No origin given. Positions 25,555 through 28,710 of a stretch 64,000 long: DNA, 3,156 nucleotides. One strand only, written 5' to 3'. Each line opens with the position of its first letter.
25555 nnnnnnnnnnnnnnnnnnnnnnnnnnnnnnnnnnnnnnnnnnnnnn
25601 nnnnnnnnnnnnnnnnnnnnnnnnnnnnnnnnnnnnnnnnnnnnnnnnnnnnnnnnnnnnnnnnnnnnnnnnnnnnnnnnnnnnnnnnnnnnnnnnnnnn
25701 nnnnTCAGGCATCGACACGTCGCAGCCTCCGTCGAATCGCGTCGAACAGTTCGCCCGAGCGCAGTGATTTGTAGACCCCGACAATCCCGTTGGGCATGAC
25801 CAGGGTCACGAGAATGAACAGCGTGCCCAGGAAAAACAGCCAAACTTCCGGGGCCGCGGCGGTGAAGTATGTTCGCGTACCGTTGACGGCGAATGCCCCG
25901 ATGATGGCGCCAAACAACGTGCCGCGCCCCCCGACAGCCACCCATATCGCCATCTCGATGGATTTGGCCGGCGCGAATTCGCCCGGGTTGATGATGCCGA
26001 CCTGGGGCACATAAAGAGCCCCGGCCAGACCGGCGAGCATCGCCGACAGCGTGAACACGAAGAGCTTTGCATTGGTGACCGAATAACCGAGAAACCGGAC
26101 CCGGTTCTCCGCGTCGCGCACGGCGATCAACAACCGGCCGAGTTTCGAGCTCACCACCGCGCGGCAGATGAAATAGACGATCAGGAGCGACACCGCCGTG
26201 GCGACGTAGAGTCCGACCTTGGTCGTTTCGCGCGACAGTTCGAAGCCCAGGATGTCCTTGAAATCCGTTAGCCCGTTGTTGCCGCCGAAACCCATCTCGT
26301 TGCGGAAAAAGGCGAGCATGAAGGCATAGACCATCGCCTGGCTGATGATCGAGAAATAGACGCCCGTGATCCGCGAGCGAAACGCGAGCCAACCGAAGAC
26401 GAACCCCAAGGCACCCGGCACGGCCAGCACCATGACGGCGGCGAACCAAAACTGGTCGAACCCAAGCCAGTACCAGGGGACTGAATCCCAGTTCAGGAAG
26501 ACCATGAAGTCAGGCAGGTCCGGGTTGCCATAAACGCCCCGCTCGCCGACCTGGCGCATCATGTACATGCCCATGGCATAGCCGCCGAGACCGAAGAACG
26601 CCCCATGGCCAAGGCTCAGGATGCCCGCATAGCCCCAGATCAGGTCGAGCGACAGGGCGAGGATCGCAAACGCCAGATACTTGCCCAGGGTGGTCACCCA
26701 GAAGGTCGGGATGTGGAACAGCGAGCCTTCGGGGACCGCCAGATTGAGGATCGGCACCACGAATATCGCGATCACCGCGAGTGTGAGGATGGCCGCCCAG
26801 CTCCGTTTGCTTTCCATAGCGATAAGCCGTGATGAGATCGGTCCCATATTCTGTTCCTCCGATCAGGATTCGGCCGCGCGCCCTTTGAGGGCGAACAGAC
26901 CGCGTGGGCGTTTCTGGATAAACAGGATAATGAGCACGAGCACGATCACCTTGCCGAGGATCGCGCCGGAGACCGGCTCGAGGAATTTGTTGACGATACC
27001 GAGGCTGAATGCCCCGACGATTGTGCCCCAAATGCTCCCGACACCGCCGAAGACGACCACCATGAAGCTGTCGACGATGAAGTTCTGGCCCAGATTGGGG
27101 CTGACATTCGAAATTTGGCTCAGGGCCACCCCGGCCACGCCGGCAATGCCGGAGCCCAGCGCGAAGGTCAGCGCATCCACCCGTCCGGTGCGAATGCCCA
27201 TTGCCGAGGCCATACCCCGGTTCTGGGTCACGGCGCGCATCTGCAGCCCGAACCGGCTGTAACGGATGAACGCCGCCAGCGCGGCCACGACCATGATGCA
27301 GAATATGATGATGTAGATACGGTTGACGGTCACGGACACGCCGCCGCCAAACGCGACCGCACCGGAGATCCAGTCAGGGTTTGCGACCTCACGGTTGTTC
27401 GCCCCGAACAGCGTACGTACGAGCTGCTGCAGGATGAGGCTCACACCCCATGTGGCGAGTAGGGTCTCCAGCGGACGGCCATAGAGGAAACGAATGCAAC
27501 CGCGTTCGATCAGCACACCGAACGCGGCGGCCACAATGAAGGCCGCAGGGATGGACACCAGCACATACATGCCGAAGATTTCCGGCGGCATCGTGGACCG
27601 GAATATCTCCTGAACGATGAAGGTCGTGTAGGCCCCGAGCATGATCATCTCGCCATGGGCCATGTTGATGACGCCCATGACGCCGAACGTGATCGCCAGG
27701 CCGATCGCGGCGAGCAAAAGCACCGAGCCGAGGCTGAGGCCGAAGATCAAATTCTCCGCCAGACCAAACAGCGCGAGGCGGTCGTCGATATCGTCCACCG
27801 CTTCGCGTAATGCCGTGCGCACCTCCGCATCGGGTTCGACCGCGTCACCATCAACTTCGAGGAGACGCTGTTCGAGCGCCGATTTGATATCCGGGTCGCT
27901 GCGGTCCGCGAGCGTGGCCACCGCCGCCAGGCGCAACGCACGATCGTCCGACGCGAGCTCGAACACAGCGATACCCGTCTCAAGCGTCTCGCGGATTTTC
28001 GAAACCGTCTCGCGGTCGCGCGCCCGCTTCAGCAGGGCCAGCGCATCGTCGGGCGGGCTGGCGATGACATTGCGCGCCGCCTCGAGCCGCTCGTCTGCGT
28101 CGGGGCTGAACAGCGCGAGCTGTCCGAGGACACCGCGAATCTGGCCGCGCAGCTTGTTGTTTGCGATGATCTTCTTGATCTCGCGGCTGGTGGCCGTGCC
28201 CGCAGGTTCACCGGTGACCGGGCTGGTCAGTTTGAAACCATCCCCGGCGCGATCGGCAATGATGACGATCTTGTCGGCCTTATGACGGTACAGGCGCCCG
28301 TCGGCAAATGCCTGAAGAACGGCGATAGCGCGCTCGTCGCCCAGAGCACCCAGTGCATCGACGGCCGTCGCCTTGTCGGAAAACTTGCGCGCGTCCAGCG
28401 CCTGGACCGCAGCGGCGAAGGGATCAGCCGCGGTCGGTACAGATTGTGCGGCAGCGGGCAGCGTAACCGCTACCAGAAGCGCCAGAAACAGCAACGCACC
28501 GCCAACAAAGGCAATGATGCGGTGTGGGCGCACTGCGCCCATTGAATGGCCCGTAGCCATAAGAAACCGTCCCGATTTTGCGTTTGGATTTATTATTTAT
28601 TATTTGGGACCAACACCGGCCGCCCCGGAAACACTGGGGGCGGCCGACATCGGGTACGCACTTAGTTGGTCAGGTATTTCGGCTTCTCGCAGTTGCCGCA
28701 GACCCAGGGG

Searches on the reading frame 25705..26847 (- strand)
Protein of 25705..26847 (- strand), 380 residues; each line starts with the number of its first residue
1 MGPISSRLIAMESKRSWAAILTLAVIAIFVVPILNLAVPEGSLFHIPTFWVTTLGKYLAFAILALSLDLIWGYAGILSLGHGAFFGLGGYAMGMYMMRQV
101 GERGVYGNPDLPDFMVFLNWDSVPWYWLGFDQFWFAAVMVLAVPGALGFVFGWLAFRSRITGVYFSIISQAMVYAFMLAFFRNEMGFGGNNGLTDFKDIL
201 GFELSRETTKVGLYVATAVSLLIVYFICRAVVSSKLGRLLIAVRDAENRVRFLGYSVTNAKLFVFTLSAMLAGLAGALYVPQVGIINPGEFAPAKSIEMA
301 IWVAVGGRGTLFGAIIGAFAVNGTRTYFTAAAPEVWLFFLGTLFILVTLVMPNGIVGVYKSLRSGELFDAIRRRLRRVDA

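Call 3: search_protein_families(library=ncbifam, proteins=[window:25705-26847:-])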
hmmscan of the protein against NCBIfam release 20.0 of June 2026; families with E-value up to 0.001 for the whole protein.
window:25705-26847:- (380 aa): 6 families
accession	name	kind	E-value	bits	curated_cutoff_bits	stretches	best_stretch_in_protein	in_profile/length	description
TIGR03408.1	urea_trans_UrtC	equivalog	5e-133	443.6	296.2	1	44-358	2-313/313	urea ABC transporter permease subunit UrtC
TIGR03727.1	urea_t_UrtC_arc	equivalog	7.4e-44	150.1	575.55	2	138-359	110-341/369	urea ABC transporter, permease protein UrtC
NF008450.0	PRK11301.1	subfamily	1.2e-19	71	366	1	190-358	241-408/418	high-affinity branched-chain amino acid ABC transporter permease LivM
NF011961.0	PRK15432.1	equivalog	1.3e-06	27.9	388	1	217-352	163-304/344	autoinducer 2 ABC transporter permease LsrC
NF007067.0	PRK09512.1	equivalog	7.1e-06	25.4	398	1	137-321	101-285/321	ribose ABC transporter permease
TIGR03409.1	urea_trans_UrtB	equivalog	0.00011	22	250.3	1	213-355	145-285/291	urea ABC transporter permease subunit UrtB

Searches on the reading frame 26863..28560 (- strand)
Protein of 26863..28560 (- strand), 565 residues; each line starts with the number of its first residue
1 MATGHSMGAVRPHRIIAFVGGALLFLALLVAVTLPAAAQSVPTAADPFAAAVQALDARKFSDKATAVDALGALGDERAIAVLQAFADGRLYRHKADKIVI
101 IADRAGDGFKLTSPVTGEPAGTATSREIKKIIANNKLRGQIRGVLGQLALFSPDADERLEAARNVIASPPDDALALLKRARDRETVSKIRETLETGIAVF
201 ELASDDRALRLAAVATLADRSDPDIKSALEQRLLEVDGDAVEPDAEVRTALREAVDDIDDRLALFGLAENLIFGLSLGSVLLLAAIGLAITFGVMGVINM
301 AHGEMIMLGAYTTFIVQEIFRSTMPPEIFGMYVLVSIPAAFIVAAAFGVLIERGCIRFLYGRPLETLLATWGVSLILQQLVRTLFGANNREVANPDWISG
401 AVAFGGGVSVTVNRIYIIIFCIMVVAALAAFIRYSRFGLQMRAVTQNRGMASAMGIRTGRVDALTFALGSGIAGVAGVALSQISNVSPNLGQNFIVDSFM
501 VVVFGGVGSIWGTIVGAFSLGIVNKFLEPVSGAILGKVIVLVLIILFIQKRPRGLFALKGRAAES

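Call 3: search_protein_families(library=ncbifam, proteins=[window:26863-28560:-])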
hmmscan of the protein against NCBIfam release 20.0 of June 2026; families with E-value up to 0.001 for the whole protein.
window:26863-28560:- (565 aa): 6 families
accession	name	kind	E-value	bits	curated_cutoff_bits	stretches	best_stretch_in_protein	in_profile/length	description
TIGR03409.1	urea_trans_UrtB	equivalog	5.8e-129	429.9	250.3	1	269-561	2-291/291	urea ABC transporter permease subunit UrtB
TIGR03622.1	urea_t_UrtB_arc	equivalog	2.1e-52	178.2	374.25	1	280-556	13-277/284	urea ABC transporter, permease protein UrtB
NF008011.0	PRK10740.1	equivalog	2.1e-36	126.1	379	1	269-555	10-299/308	high-affinity branched-chain amino acid ABC transporter permease LivH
TIGR03408.1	urea_trans_UrtC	equivalog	3.4e-06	27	296.2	1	326-555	87-310/313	urea ABC transporter permease subunit UrtC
NF040906.3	GguB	equivalog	1.9e-05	24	450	1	417-528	227-345/375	multiple monosaccharide ABC transporter permease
NF011961.0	PRK15432.1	equivalog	0.00031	20.1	388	1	417-522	162-274/344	autoinducer 2 ABC transporter permease LsrC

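Call 9: search_protein_families(library=pfam, proteins=[window:26863-28560:-], max_evalue=0.01)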
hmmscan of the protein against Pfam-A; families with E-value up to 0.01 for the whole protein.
window:26863-28560:- (565 aa): 2 families
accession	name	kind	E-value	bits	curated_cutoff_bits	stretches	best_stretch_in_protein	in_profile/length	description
PF02653.21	BPD_transp_2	-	7.1e-44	150.4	26.8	1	271-547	2-268/269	Branched-chain amino acid transport system / permease component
PF03130.22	HEAT_PBS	-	0.0056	17.6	20.9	1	64-86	3-25/27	PBS lyase HEAT-like repeat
